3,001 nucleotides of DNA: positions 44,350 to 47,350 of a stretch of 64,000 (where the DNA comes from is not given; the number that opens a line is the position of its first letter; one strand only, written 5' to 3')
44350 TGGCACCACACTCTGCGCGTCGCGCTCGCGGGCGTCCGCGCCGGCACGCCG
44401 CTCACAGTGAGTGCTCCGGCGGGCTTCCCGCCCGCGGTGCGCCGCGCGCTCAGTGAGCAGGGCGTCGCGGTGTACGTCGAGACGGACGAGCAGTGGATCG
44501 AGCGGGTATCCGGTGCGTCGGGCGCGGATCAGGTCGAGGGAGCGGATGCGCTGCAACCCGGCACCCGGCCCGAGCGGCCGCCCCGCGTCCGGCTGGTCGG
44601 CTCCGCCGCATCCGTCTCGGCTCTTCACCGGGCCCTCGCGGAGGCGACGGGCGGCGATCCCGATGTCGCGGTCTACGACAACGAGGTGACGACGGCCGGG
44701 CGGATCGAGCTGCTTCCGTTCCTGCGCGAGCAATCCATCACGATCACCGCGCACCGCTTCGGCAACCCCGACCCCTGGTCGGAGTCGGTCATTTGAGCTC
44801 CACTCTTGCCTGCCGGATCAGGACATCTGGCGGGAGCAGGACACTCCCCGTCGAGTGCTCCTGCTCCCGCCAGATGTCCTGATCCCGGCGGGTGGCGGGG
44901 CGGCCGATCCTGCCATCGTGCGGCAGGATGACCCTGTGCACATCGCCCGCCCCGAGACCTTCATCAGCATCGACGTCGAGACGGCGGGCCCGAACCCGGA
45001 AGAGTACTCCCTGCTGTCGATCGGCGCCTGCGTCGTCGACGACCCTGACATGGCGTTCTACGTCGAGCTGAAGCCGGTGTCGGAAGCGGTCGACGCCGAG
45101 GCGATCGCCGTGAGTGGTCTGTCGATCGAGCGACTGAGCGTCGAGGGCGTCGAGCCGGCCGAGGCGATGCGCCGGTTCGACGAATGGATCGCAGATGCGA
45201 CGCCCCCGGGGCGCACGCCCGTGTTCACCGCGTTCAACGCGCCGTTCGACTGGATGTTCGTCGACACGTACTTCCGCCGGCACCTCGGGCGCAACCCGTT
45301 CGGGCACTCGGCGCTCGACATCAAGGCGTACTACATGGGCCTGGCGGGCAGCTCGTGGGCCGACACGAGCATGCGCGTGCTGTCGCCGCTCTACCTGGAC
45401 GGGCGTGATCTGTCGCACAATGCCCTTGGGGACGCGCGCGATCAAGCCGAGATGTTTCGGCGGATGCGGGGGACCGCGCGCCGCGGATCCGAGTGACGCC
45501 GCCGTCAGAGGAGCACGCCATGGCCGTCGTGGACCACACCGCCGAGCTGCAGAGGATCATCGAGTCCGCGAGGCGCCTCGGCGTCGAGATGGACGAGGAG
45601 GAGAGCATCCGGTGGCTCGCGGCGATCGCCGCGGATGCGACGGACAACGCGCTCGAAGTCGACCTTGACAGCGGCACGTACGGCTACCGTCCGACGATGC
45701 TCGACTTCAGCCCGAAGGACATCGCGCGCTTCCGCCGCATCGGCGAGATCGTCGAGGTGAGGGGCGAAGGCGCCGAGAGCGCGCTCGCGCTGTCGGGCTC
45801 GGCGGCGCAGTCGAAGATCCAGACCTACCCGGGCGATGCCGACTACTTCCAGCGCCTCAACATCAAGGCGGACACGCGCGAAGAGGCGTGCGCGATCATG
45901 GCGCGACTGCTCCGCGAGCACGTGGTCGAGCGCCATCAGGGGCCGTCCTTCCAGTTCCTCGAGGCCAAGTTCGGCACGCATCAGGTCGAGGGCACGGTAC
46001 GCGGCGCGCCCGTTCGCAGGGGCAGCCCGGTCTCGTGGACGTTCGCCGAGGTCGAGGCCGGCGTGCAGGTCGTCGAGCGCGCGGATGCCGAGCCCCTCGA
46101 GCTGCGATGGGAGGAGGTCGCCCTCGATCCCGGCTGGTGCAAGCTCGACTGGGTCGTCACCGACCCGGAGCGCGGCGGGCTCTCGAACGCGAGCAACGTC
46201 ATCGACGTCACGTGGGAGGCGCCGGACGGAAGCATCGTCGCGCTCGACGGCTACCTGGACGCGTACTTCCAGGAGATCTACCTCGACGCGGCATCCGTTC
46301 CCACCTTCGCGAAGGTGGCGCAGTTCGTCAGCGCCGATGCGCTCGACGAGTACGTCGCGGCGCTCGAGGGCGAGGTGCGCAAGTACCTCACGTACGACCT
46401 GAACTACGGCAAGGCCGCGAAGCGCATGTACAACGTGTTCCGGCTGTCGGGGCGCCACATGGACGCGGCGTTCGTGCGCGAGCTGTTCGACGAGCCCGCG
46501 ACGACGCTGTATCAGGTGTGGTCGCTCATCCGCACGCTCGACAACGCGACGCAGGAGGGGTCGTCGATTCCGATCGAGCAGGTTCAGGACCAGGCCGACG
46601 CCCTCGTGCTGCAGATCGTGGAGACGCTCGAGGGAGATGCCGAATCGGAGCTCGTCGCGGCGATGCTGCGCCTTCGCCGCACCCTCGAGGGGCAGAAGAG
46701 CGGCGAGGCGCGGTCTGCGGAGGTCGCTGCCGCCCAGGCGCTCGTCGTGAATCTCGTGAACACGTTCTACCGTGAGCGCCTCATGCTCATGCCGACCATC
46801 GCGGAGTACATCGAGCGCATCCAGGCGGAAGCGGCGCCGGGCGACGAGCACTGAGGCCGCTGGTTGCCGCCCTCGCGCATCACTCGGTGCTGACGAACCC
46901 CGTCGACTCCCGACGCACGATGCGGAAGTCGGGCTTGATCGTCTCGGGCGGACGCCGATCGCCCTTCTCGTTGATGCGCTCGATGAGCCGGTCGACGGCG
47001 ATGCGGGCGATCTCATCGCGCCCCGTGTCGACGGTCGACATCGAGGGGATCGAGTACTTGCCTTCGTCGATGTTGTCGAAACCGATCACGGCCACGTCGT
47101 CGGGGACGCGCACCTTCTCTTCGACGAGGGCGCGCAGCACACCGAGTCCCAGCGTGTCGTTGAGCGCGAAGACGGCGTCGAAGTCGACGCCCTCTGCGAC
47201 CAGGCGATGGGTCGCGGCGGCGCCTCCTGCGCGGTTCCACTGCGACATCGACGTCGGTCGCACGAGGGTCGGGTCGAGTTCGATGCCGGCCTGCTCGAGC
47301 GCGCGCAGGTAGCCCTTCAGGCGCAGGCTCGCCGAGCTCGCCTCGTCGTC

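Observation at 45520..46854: Unannotated 444-aa protein with a Pol-beta nucleotidyltransferase active-site signature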

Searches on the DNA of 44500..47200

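Call 110: search_rna_families(source=window, start=44500, end=47200, threshold=evalue, max_evalue=1)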
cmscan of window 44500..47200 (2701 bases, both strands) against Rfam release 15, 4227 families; matches with E-value up to 1: 9.
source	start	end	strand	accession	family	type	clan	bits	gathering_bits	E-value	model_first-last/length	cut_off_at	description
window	44812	44890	-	RF00873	mir-550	Gene; miRNA;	-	42.1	81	4.5e-07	1-85/85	no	mir-550 microRNA precursor family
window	44812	44889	+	RF03385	mir-614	Gene; miRNA;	-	34.8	90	0.0017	1-80/80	no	mir-614 microRNA precursor family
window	44813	44887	+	RF03952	mir-3718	Gene; miRNA;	-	32.8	78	8e-05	1-92/92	no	mir-3718 microRNA precursor family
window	44813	44887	-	RF03952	mir-3718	Gene; miRNA;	-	32.3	78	0.00011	1-92/92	no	mir-3718 microRNA precursor family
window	44809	44893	+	RF03329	mir-4743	Gene; miRNA;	-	32.3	72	0.00023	1-101/101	no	mir-4743 microRNA precursor family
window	44813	44887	-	RF03417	mir-343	Gene; miRNA;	-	24.8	70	0.022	1-70/70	no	mir-343 microRNA precursor family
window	44814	44887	+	RF03417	mir-343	Gene; miRNA;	-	23.8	70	0.044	1-70/70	no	mir-343 microRNA precursor family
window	44826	44872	-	RF03994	mir-7558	Gene; miRNA;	-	21.8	80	0.56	1-51/51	no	mir-7558 microRNA precursor family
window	44828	44874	+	RF03994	mir-7558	Gene; miRNA;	-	20.9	80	0.96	1-51/51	no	mir-7558 microRNA precursor family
